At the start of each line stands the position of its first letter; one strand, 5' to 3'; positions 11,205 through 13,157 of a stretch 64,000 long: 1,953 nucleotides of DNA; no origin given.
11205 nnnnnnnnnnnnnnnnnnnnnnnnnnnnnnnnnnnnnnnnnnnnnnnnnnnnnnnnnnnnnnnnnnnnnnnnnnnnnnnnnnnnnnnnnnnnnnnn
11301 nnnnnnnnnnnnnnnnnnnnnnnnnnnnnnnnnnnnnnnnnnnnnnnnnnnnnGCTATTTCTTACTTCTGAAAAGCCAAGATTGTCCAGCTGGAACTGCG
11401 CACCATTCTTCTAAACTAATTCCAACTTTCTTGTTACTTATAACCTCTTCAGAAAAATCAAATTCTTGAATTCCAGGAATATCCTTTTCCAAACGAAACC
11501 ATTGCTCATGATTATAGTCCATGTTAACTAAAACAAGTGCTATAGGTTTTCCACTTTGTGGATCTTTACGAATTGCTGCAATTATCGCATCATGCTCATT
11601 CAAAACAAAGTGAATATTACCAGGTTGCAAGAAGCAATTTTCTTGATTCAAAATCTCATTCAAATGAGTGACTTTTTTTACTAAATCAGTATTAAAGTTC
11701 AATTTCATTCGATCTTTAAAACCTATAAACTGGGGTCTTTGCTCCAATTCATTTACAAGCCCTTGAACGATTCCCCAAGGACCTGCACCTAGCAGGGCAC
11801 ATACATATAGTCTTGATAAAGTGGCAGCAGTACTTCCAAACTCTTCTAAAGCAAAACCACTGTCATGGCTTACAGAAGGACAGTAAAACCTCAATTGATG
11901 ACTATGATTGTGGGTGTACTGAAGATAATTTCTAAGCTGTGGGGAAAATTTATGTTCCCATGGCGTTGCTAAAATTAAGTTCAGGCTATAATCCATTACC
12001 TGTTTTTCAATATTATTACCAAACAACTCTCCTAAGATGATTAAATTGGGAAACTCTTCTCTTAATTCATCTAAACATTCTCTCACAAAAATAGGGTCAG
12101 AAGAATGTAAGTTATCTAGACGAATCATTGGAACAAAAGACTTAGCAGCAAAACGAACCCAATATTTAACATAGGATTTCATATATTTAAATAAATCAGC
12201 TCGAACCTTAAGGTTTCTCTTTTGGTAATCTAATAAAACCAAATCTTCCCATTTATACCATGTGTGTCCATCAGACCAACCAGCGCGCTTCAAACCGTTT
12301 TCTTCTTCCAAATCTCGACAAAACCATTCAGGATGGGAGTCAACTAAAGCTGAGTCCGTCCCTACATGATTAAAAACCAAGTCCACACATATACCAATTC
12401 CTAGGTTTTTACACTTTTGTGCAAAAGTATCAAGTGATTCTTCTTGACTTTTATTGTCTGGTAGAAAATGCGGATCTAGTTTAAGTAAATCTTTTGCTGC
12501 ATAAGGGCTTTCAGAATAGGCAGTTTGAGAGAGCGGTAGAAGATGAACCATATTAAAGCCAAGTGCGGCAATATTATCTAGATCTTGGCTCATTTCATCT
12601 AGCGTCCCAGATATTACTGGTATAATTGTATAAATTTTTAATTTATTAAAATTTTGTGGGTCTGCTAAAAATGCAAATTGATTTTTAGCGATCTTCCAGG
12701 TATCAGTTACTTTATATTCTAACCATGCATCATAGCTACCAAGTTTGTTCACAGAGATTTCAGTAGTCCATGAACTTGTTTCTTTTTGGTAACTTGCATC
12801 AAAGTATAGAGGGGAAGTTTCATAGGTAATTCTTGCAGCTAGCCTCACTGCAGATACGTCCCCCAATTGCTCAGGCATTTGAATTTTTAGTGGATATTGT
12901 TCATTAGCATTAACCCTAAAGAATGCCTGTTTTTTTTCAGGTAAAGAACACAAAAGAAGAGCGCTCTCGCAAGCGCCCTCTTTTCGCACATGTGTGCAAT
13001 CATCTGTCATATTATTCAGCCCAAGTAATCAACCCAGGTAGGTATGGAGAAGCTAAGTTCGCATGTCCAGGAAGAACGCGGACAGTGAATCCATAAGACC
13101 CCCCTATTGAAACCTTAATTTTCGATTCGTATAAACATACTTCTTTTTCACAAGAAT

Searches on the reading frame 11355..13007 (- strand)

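Call 42: search_protein_families(library=pfam, proteins=[window:11355-13007:-], max_evalue=0.001)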
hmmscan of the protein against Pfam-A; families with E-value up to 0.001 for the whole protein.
window:11355-13007:- (550 aa): 3 families
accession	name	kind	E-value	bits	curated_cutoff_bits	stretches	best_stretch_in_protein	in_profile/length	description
PF14701.12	hDGE_amylase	-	5.2e-24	85.6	27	1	120-227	5-115/439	Glycogen debranching enzyme, glucanotransferase domain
PF00128.31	Alpha-amylase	-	4e-10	39.9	22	1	128-227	15-104/446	Alpha amylase, catalytic domain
PF02446.23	Glyco_hydro_77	-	0.00021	20.7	25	0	134-192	13-72/465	4-alpha-glucanotransferase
